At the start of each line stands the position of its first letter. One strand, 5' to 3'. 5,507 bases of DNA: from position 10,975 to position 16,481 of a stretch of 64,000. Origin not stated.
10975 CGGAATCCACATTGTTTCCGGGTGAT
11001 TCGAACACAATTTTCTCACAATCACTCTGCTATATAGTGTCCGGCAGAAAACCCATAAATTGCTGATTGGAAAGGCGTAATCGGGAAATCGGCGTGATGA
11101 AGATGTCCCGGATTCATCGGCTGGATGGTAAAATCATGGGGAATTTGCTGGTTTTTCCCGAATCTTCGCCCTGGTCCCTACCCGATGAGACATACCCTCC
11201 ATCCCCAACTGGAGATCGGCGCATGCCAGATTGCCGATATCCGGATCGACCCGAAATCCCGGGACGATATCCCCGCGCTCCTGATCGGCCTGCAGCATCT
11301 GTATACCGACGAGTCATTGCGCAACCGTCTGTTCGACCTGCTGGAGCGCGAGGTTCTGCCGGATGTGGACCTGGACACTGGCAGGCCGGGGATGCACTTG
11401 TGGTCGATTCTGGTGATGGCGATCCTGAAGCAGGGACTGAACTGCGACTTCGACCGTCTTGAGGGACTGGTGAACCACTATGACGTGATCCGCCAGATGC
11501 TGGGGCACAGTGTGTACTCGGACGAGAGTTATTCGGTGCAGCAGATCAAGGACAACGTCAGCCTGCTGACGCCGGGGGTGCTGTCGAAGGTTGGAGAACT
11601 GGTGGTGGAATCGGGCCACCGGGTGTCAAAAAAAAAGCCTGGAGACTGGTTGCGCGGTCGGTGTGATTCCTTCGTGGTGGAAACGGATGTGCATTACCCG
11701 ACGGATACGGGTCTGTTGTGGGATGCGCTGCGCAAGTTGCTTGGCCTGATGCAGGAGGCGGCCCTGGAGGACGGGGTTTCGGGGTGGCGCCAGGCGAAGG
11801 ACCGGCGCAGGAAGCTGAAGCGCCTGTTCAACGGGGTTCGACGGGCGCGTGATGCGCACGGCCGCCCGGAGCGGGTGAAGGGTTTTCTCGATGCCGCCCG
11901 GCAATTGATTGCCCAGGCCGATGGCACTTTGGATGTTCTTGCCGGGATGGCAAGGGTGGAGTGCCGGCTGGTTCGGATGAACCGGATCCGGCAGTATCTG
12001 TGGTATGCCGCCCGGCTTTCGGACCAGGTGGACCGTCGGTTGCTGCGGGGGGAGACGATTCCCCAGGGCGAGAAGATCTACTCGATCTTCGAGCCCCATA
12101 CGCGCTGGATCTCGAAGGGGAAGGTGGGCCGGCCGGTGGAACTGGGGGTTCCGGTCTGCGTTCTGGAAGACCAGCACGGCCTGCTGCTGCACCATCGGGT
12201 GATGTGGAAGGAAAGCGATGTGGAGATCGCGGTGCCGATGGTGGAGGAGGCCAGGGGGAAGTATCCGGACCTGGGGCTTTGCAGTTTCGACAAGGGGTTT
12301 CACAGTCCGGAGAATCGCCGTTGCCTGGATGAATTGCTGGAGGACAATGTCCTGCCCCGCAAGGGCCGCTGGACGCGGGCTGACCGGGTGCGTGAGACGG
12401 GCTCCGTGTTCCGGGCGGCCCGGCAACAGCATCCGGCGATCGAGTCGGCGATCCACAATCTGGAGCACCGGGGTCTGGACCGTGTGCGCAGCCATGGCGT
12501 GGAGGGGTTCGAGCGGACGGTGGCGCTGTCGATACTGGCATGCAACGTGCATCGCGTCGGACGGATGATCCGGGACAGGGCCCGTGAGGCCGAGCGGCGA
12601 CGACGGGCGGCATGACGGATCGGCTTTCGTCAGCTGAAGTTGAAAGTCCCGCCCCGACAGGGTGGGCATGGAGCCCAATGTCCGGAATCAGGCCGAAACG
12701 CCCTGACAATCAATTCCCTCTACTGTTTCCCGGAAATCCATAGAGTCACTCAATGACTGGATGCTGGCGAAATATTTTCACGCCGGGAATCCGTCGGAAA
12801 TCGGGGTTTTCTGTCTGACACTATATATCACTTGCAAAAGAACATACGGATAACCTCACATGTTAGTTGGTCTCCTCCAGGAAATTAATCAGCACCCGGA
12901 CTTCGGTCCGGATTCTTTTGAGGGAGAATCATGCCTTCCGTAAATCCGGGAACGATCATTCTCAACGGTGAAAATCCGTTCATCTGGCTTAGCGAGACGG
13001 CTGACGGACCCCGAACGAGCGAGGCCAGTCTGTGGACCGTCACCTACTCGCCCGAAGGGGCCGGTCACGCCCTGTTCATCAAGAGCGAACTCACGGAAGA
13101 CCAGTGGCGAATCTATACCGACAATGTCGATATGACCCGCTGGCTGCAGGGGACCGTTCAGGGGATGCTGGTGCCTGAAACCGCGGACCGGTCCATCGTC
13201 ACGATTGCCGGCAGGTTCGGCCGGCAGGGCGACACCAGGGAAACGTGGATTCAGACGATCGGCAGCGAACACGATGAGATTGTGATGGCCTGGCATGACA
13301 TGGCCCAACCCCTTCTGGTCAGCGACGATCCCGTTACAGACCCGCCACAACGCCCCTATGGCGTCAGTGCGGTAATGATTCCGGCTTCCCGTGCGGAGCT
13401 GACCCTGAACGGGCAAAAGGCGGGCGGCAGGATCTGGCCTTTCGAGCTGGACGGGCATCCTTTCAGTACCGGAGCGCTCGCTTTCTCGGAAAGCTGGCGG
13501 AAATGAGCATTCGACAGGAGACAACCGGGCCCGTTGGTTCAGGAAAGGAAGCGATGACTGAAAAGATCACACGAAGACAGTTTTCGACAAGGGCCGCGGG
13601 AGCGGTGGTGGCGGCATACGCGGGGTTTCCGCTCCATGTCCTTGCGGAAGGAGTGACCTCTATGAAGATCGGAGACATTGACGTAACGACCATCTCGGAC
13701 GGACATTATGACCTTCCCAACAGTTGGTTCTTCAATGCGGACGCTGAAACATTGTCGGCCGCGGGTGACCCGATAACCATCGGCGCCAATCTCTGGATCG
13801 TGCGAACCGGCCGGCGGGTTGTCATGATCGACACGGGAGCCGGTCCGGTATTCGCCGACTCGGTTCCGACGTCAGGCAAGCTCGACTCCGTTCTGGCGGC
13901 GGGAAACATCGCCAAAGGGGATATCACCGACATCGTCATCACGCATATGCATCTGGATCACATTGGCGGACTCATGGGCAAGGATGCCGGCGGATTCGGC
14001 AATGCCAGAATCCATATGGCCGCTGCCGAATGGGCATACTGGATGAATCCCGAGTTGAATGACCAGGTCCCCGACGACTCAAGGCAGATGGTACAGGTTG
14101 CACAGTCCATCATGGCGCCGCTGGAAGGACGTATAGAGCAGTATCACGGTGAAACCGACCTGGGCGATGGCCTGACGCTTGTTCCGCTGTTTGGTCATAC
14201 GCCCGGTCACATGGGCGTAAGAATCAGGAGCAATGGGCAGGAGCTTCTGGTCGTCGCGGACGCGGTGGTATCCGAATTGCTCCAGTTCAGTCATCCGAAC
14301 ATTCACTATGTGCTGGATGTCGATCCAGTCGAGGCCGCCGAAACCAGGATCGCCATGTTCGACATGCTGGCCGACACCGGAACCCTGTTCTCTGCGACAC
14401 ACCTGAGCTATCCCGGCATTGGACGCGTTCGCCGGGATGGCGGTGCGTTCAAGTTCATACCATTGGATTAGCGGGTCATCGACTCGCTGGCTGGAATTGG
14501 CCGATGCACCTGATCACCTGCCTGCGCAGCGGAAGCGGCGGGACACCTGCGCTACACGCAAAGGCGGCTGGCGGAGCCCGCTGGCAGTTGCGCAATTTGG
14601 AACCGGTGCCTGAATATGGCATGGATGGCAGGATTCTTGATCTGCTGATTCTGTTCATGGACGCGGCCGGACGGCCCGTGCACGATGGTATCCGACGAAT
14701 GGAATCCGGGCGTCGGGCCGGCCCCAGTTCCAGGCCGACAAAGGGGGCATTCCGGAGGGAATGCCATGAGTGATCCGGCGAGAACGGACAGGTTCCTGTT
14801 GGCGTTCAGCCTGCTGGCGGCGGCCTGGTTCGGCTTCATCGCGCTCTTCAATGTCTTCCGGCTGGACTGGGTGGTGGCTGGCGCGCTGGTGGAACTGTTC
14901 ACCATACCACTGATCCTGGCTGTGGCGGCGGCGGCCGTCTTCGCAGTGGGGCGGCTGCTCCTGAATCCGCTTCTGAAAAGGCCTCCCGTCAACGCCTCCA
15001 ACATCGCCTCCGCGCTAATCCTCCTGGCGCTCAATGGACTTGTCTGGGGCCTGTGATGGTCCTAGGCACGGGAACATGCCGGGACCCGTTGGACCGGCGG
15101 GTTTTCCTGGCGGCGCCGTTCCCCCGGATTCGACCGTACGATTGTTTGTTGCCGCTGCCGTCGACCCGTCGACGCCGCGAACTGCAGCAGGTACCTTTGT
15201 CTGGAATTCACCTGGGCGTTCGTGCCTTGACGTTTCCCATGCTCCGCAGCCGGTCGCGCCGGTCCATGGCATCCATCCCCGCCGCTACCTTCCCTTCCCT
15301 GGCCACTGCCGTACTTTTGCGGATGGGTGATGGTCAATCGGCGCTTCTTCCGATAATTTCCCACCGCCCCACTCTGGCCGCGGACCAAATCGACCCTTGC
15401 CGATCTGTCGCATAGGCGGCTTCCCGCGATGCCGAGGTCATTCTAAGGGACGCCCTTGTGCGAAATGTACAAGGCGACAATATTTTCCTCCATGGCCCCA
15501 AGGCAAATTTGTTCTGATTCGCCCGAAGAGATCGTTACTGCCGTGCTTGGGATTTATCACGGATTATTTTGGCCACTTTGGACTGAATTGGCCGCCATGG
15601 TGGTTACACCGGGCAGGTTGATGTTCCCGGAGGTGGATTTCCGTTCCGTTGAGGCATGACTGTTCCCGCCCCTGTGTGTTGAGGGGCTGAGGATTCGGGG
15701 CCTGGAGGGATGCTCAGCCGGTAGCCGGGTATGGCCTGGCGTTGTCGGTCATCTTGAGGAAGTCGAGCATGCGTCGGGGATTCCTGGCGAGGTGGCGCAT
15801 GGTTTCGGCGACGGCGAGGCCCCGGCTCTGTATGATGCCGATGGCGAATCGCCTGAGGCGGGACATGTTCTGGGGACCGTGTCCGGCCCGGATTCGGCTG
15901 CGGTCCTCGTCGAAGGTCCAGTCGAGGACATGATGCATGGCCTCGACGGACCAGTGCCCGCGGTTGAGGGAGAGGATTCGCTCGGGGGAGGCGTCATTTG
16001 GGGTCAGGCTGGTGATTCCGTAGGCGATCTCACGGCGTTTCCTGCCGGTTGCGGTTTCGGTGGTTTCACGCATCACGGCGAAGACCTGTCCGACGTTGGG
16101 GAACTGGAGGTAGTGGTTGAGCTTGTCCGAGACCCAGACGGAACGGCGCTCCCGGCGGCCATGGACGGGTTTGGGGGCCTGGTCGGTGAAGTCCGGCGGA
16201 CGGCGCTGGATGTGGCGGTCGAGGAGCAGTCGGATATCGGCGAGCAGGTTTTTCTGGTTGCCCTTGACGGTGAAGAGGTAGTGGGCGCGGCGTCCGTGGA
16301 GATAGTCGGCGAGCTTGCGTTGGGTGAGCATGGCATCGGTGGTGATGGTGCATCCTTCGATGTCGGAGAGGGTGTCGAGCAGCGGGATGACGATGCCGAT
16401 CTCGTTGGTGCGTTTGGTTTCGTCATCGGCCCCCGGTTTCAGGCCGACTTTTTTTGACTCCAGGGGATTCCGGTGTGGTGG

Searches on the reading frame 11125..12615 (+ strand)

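Call 13: search_protein_families(library=pfam, proteins=[window:11125-12615:+], max_evalue=0.01)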
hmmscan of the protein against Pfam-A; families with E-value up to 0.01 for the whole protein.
window:11125-12615:+ (496 aa): 1 family
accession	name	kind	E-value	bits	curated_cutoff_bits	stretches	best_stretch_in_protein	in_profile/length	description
PF01609.27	DDE_Tnp_1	-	0.0018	18.5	23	1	345-474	40-199/200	Transposase DDE domain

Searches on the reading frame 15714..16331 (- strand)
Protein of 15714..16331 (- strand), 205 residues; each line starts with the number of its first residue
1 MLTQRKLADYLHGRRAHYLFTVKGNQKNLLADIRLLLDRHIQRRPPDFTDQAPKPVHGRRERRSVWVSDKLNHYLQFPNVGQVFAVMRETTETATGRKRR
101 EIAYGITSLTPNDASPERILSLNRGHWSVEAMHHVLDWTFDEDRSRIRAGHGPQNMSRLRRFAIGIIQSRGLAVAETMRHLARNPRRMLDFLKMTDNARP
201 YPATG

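Call 57: search_protein_families(library=pfam, proteins=[window:15714-16331:-], max_evalue=0.001)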
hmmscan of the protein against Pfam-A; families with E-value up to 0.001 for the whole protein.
window:15714-16331:- (205 aa): 1 family
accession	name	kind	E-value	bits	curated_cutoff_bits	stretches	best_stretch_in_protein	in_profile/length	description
PF01609.27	DDE_Tnp_1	-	2.5e-06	27.9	23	1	4-155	88-189/200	Transposase DDE domain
